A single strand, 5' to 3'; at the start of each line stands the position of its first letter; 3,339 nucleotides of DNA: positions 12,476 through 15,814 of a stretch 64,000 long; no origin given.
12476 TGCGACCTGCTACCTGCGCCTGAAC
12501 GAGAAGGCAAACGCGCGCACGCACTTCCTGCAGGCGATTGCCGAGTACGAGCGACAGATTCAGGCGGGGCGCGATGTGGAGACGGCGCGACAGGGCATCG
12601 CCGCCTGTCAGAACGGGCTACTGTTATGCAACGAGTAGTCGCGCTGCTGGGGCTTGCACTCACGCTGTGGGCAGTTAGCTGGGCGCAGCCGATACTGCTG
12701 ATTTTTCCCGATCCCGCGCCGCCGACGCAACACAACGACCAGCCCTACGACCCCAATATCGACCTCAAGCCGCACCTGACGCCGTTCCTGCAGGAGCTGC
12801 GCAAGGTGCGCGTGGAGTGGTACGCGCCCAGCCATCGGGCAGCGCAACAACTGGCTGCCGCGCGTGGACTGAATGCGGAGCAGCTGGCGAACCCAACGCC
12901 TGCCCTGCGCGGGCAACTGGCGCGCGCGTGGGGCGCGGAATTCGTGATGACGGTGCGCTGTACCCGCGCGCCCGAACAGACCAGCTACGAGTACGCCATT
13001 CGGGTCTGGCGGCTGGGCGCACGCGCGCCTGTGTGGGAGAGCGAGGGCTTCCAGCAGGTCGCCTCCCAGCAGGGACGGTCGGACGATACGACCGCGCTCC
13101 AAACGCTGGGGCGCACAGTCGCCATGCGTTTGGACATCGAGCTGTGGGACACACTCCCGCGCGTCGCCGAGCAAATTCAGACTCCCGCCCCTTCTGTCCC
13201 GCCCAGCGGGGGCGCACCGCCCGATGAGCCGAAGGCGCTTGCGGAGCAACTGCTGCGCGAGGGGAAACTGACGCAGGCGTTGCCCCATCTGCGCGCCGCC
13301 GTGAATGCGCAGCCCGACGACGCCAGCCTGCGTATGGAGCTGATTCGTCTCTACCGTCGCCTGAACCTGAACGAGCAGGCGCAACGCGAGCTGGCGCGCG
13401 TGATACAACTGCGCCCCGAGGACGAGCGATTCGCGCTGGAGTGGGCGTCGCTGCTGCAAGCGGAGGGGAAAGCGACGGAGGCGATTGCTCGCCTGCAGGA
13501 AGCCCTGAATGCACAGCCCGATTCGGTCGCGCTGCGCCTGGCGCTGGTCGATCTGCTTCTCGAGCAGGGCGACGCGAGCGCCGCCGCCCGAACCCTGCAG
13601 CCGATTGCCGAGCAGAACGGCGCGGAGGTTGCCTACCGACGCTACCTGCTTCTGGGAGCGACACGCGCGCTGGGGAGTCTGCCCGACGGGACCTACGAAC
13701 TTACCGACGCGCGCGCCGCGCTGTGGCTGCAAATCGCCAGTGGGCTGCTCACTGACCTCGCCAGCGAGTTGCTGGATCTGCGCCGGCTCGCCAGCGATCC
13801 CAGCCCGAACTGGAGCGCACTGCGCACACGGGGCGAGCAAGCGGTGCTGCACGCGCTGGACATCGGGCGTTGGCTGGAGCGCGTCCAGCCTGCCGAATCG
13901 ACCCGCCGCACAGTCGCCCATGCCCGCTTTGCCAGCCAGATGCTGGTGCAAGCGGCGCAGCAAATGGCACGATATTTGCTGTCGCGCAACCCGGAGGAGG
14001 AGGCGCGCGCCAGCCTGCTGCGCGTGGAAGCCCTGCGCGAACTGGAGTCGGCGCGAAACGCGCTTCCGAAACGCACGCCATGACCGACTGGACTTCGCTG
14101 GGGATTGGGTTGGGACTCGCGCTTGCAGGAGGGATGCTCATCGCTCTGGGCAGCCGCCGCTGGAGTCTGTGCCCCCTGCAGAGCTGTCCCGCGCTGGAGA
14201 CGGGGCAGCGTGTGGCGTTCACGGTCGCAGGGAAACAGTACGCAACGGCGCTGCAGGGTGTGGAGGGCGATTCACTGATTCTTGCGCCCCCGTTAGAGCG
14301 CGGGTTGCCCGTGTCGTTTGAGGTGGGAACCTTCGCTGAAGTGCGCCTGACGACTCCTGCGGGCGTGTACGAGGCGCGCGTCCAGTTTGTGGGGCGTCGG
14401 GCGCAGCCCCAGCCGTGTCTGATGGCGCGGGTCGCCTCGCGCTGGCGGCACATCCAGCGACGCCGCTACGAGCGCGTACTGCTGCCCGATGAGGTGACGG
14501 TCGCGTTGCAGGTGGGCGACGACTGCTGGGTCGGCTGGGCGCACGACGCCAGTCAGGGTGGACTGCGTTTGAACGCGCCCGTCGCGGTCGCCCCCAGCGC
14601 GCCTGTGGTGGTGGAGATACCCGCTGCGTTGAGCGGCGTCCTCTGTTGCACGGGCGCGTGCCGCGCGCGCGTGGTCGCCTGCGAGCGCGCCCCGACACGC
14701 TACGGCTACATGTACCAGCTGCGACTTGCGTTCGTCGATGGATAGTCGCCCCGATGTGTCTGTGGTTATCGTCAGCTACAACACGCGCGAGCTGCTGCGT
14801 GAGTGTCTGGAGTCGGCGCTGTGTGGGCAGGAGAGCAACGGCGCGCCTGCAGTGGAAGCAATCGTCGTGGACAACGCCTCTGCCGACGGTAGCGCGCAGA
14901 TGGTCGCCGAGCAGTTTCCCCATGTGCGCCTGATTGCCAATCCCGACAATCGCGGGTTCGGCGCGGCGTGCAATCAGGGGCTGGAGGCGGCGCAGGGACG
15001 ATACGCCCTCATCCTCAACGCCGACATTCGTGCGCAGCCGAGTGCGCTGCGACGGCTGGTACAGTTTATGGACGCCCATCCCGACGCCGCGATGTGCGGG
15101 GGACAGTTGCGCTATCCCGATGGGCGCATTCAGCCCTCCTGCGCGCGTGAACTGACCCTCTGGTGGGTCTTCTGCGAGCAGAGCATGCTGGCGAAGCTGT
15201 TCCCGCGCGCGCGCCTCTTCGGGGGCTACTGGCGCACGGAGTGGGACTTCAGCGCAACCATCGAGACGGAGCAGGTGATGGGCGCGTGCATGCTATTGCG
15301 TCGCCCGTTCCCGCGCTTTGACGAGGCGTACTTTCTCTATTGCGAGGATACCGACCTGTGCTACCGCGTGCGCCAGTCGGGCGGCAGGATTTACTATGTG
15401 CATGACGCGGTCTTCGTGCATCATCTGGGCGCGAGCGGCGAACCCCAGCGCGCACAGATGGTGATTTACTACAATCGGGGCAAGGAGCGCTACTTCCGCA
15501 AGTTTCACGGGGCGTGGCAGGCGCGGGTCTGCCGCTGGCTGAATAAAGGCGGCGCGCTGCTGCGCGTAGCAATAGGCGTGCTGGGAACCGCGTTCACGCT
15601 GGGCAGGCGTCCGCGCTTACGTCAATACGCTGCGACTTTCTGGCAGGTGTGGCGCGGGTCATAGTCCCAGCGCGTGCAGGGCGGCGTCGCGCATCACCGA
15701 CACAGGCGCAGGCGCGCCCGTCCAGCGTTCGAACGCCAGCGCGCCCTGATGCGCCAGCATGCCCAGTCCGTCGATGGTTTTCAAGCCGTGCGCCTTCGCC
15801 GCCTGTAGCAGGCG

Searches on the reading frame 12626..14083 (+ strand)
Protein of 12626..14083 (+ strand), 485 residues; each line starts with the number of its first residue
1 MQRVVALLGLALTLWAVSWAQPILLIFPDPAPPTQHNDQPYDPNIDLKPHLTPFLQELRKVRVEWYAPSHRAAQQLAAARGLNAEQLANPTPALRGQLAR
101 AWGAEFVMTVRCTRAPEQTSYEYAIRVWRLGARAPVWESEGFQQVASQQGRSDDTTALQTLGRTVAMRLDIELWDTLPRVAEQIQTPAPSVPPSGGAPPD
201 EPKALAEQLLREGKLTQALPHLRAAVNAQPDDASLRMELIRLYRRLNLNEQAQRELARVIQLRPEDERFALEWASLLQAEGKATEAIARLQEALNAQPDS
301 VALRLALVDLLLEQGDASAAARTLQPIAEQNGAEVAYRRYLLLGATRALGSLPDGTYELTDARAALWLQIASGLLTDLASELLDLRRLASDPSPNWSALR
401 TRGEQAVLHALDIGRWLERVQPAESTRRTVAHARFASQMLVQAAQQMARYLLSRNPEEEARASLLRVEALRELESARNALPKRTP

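Call 46: search_protein_families(library=pfam, proteins=[window:12626-14083:+], max_evalue=0.0001)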
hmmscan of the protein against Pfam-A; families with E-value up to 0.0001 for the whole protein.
window:12626-14083:+ (485 aa): 5 families
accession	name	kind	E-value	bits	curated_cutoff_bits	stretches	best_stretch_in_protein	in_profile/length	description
PF14559.12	TPR_19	-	9.5e-15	55.1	25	2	278-335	2-59/68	Tetratricopeptide repeat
PF13414.12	TPR_11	-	1.5e-06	28.2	26.8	0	279-315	6-42/42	TPR repeat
PF13428.12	TPR_14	-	1.8e-06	28.5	23.5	0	204-242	6-44/44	Tetratricopeptide repeat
PF13432.12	TPR_16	-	3.3e-06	27.9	32.7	0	271-324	1-54/65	Tetratricopeptide repeat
PF24575.1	TPR_Slam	-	5.2e-06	27.3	35.2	0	264-322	42-102/104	Surface lipoprotein assembly modifier, N-terminal TPR repeats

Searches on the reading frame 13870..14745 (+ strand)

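Call 46: search_protein_families(library=pfam, proteins=[window:13870-14745:+], max_evalue=0.0001)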
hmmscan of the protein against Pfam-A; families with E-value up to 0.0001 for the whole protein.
window:13870-14745:+ (291 aa): 2 families
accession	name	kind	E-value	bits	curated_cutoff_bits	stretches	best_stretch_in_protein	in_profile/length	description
PF12945.12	PilZNR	-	2.8e-08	34.2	23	1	112-185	3-81/85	Flagellar protein YcgR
PF07238.19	PilZ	-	9.7e-08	32.7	22.5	1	196-286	1-83/102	PilZ domain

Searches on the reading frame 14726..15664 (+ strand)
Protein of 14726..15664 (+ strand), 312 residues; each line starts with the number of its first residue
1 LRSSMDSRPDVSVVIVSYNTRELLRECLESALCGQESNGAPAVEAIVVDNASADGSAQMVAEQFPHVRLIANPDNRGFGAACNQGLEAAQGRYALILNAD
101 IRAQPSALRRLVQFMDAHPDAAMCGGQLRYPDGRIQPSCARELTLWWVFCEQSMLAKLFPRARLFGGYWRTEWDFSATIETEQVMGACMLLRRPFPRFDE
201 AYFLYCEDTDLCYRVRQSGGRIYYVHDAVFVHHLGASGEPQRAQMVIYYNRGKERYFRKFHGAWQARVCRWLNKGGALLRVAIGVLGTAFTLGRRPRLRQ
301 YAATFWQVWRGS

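Call 46: search_protein_families(library=pfam, proteins=[window:14726-15664:+], max_evalue=0.0001)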
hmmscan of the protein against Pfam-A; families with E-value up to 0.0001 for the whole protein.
window:14726-15664:+ (312 aa): 2 families
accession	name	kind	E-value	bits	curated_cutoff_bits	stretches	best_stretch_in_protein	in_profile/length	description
PF00535.33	Glycos_transf_2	-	9.4e-28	97.7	23.3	1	12-136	1-124/168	Glycosyl transferase family 2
PF13641.12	Glyco_tranf_2_3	-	2.1e-16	61.1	27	1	9-232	1-211/230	Glycosyltransferase like family 2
